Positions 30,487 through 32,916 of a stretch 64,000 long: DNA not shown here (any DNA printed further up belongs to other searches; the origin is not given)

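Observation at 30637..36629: Three-gene operon in the aro cluster: two large proteins of unknown type plus a caspase-like protease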

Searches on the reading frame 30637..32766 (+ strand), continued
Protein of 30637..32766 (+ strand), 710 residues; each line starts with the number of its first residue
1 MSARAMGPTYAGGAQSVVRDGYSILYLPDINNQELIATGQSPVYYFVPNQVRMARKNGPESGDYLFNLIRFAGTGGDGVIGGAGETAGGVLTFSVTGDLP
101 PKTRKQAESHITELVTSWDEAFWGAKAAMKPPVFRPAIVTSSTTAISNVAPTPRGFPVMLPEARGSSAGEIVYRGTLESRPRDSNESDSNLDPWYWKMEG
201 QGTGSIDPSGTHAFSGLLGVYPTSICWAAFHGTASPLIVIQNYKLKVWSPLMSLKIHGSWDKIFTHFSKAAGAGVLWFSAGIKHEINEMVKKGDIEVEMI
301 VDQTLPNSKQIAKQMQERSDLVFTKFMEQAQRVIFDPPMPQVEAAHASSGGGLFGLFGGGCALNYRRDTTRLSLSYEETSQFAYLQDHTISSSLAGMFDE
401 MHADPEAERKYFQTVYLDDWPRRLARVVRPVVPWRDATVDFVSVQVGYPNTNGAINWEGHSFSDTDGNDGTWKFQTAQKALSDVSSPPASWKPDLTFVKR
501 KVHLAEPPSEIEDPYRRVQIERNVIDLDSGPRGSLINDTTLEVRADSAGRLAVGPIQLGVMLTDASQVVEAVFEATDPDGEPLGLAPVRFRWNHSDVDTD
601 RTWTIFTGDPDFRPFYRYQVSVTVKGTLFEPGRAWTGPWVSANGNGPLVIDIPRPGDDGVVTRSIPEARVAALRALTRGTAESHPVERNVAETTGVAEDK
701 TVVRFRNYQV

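Call 63: search_protein_families(library=phrogs, proteins=[window:30637-32766:+, L047:12520-15876:+, L047:9992-12406:+, L071:4669-6168:+, L071:6725-7201:+, L043:17000-17815:+], max_evalue=0.01)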
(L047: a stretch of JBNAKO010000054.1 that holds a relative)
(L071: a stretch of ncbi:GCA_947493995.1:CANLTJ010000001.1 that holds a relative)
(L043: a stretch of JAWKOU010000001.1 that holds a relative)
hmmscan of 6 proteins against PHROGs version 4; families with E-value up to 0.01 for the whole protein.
window:30637-32766:+ (710 aa): 0 families

L047:12520-15876:+ (1119 aa): 0 families

L047:9992-12406:+ (805 aa): 0 families

L071:4669-6168:+ (500 aa): 1 family
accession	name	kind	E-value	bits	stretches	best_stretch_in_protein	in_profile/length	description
phrog_3677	-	other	1.2e-15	57.4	1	256-468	635-805/1125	protease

L071:6725-7201:+ (159 aa): 0 families

L043:17000-17815:+ (272 aa): 0 families

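Call 64: fold_search(model_id=the predicted structure, library=viral)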
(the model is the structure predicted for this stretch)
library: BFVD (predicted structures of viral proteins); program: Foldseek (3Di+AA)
matches with E <= 10: 535; with E <= 0.001: 1
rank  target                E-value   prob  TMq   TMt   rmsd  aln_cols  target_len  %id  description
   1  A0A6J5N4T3            6.4e-04  0.18  0.09  0.05  48.4       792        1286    9  Tip attachment protein J [uncultured Caudovirales phage]
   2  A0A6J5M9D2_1          1.3e-03  0.13  0.07  0.06  41.7       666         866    8  Uncharacterized protein [uncultured Caudovirales phage]
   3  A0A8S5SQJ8            4.5e-03  0.07  0.05  0.07  47.0       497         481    8  Uncharacterized protein [Siphoviridae sp. ctJyX12]
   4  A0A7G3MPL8            9.0e-03  0.57  0.13  0.25  21.2       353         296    8  (no name in the UniProt tables at hand)
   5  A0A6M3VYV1            1.5e-02  0.41  0.08  0.13  16.4       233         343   10  Uncharacterized protein [Pyrobaculum filamentous virus 2]
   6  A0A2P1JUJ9            1.6e-02  0.07  0.07  0.06  37.2       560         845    8  Fibronectin type-III domain-containing protein [Bacillus phage Anath]
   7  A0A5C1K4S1            2.2e-02  0.07  0.07  0.07  45.6       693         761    9  (no name in the UniProt tables at hand)
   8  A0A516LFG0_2          2.4e-02  0.21  0.12  0.10  38.4       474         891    8  (no name in the UniProt tables at hand)
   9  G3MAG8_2              2.6e-02  0.04  0.07  0.06  38.7       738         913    8  Gp427 [Bacillus phage G]
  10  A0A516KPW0            2.7e-02  0.09  0.08  0.08  37.2       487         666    7  (no name in the UniProt tables at hand)
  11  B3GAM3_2              3.2e-02  0.25  0.10  0.10  17.2       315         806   10  AMDV4_2 [uncultured virus]
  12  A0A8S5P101            3.4e-02  0.14  0.06  0.10  21.1       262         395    7  Uncharacterized protein [Siphoviridae sp. ctTBR23]
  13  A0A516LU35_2          3.9e-02  0.15  0.12  0.09  43.1       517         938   10  (no name in the UniProt tables at hand)
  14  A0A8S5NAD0            4.4e-02  0.15  0.08  0.09  21.7       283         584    6  Uncharacterized protein (Fragment) [Siphoviridae sp. ctjd446]
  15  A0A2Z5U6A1            4.4e-02  0.10  0.08  0.09  58.4       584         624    8  Glycoprotein [Rhinolophus gammaherpesvirus 1]
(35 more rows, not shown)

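Call 68: search_dna_similar(query=window:30637-32766:+, collection=plasmids, mode=protein, max_rows=20)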
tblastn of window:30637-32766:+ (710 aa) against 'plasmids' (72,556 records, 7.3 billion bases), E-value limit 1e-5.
Records with a match: 1; places in all: 1; records where one place covers at least 80% of the query: 1.
Best place of each record, by identity: <60% 1.
By first word of the organism name: Deinococcus 1.
By predicted mobility (MOB-suite, as given by PLSDB): non-mobilizable 1.
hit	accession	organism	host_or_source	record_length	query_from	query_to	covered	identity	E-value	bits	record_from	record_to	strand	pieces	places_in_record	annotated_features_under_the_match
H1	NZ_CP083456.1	Deinococcus taeanensis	whole organism,coastal dune soil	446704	1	666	94%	48.1%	0e+0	614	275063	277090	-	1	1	hypothetical protein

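Call 69: search_dna_similar(query=window:30637-32766:+, collection=phages, mode=protein, max_rows=10)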
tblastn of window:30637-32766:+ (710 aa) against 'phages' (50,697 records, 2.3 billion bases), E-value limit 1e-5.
No match.

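Call 70: get_annotated_region(hit=H1, flank=9000)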
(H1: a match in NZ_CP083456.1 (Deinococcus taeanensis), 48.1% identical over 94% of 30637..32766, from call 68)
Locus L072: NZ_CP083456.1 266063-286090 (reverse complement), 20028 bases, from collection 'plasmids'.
description: Deinococcus taeanensis strain TS293 plasmid p_TS293_2, complete sequence
organism: Deinococcus taeanensis (NCBI taxid 2737050)
taxonomy: Bacteria; Deinococcota; Deinococci; Deinococcales; Deinococcaceae; Deinococcus; Deinococcus taeanensis
host: -; source: whole organism,coastal dune soil; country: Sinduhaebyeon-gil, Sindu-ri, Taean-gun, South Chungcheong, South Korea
typing (MOB-suite, as given by PLSDB): non-mobilizable
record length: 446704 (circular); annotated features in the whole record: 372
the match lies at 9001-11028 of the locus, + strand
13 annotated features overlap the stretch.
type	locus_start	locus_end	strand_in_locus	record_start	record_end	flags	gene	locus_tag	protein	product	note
CDS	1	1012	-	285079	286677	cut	-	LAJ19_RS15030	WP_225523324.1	trypsin-like peptidase domain-containing protein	-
CDS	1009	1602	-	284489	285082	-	-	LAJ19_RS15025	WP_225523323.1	hypothetical protein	-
CDS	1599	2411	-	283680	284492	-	-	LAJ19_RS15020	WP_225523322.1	PrsW family glutamic-type intramembrane protease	-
CDS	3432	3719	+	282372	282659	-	-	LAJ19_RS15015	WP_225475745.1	transposase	GO:0006313 - DNA transposition [Evidence IEA]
CDS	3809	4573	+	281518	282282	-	-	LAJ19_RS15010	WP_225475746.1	integrase core domain-containing protein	GO:0015074 - DNA integration [Evidence IEA]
CDS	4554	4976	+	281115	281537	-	-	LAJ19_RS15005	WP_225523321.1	hypothetical protein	-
CDS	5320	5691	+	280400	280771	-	-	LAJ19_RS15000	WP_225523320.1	hypothetical protein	-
CDS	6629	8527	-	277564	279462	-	-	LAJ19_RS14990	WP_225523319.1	BTAD domain-containing putative transcriptional regulator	-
CDS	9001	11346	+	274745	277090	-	-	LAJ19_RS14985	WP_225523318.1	hypothetical protein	-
CDS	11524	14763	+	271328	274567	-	-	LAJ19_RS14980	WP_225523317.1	hypothetical protein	-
CDS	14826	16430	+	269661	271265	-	-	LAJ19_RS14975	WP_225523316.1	caspase family protein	GO:0006508 - proteolysis [Evidence IEA]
CDS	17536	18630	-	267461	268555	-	-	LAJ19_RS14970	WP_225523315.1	alkene reductase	-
CDS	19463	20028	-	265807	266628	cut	-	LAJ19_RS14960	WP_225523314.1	SDR family NAD(P)-dependent oxidoreductase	-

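Call 78: search_protein_representatives(alignment_id=A1)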
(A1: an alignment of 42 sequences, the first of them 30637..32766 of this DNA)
Query: 42 sequences, 723 profile positions. Proteins with E-value up to 0.001 (for the whole library): 408; up to 1e-10: 200; up to 1e-30: 108. The best 150 are listed.
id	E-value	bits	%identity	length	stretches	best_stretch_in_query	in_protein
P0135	0.0e+00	1038.3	-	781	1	1-688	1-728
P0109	1.2e-271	919.5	-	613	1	138-698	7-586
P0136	3.3e-255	865.1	-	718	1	3-517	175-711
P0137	3.5e-247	838.6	-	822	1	1-680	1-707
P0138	2.0e-238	809.6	-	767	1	3-671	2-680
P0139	3.8e-236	802.1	-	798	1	4-687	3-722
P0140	1.3e-232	790.4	-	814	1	4-677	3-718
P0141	3.0e-228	776.0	-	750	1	1-683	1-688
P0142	5.7e-228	775.1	-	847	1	6-679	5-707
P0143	2.3e-222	756.5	-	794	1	3-702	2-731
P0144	4.0e-220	749.2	-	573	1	5-543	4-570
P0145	5.6e-210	715.6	-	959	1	4-667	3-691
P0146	6.4e-210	715.4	-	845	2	184-687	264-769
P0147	3.2e-209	713.1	-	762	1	20-695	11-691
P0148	2.1e-198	677.3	-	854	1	6-680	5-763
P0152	1.2e-182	625.3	-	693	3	198-474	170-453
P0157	3.8e-158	544.3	-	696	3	195-473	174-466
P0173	1.9e-91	323.8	-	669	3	202-479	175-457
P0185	3.8e-74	266.6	-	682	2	188-666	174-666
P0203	8.9e-53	195.9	-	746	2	202-669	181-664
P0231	5.8e-35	137.0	-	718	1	19-459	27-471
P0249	4.7e-28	114.2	-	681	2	203-485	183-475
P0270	2.6e-22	95.2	-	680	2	24-117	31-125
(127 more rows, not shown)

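Call 79: search_protein_families(library=pfam, proteins=[P0152, P0157, P0173, P0185, P0203, P0231, P0270, P0145, P0136, P0249], max_evalue=0.01)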
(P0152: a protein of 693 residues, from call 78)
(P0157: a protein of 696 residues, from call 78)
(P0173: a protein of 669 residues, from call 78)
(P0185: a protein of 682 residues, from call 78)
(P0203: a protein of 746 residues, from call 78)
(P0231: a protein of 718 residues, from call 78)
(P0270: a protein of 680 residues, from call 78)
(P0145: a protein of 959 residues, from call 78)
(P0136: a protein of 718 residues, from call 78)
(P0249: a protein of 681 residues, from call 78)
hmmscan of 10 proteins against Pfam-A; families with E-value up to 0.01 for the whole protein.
P0152 (693 aa): 0 families

P0157 (696 aa): 0 families

P0173 (669 aa): 0 families

P0185 (682 aa): 0 families

P0203 (746 aa): 0 families

P0231 (718 aa): 1 family
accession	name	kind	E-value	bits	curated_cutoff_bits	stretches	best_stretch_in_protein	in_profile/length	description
PF24380.1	DUF7536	-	0.0047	17.6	27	0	567-609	45-86/91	Family of unknown function (DUF7536)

P0270 (680 aa): 0 families

P0145 (959 aa): 0 families

P0136 (718 aa): 0 families

P0249 (681 aa): 0 families

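Call 80: find_related_loci(query=A1, collection=viral_contigs, flank=10000)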
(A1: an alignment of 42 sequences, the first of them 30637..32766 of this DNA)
Query A1 (710 aa) in viral_contigs; peptide patterns used: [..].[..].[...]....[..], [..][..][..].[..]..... (x = any residue, [..] = any of these).
25 stretches matched a pattern, but none encodes a relative of the query by tblastn (E <= 1e-3).

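Call 85: search_protein_families(library=padloc, alignment_id=A4, max_evalue=0.00001)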
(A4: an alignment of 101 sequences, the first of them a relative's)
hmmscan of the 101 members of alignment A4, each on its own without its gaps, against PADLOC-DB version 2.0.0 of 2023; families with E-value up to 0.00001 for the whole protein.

A. member 1, L009:8812-9858:+ (349 aa): 0 families

B. families by the number of members that match (of 101 scanned): 45 families (the first 25 are shown)
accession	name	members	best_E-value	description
PDLC01855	CARF3--CARF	4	6.2e-09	-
PDLC01851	CARF3--CARF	3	2.7e-08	-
PDLC04817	PDC-S02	1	6.9e-66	-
PDLC04825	PDC-S02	1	8e-66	-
PDLC04807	PDC-S02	1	2.6e-55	-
PDLC04822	PDC-S02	1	6.8e-52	-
PDLC04135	mad3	1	2e-45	mads_3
PDLC04827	PDC-S02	1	4e-44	-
PDLC04831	PDC-S02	1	3.4e-38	-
PDLC04820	PDC-S02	1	1.9e-36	-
PDLC04821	PDC-S02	1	5.6e-36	-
PDLC04795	PDC-S02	1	5.8e-36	-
PDLC04812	PDC-S02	1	9.2e-31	-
PDLC04826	PDC-S02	1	1.1e-29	-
PDLC04810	PDC-S02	1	2.6e-27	-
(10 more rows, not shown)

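Call 86: search_protein_families(library=pfam, alignment_id=A4, max_evalue=0.00001)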
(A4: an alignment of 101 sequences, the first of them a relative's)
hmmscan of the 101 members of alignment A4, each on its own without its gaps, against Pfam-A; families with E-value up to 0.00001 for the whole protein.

A. member 1, L009:8812-9858:+ (349 aa): 1 family
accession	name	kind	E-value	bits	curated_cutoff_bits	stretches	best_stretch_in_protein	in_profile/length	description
PF02518.31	HATPase_c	-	1.2e-21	77.6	26.4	1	240-348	2-108/111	Histidine kinase-, DNA gyrase B-, and HSP90-like ATPase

B. families by the number of members that match (of 101 scanned): 104 families (the first 25 are shown)
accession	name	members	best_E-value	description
PF00196.25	GerE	5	5.5e-19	Bacterial regulatory proteins, luxR family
PF02518.31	HATPase_c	4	4.7e-25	Histidine kinase-, DNA gyrase B-, and HSP90-like ATPase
PF00512.31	HisKA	4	1.1e-13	His Kinase A (phospho-acceptor) domain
PF13424.12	TPR_12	3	2e-27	Tetratricopeptide repeat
PF00072.30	Response_reg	3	2.4e-26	Response regulator receiver domain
PF12770.12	CHAT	3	2.9e-23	CHAT domain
PF03704.23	BTAD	3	1.5e-16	Bacterial transcriptional activator domain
PF08281.18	Sigma70_r4_2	3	8e-11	Sigma-70, region 4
PF02934.20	GatB_N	2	9e-112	GatB/GatE catalytic domain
PF21686.3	LigD_Prim-Pol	2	1.7e-90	LigD, primase-polymerase domain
PF02637.23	GatB_Yqey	2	8.1e-44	GatB domain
PF07690.21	MFS_1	2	1.3e-40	Major Facilitator Superfamily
PF00593.30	TonB_dep_Rec_b-barrel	2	2.8e-34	TonB dependent receptor-like, beta-barrel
PF07719.23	TPR_2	2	1.1e-33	Tetratricopeptide repeat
PF00515.34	TPR_1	2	1.6e-31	Tetratricopeptide repeat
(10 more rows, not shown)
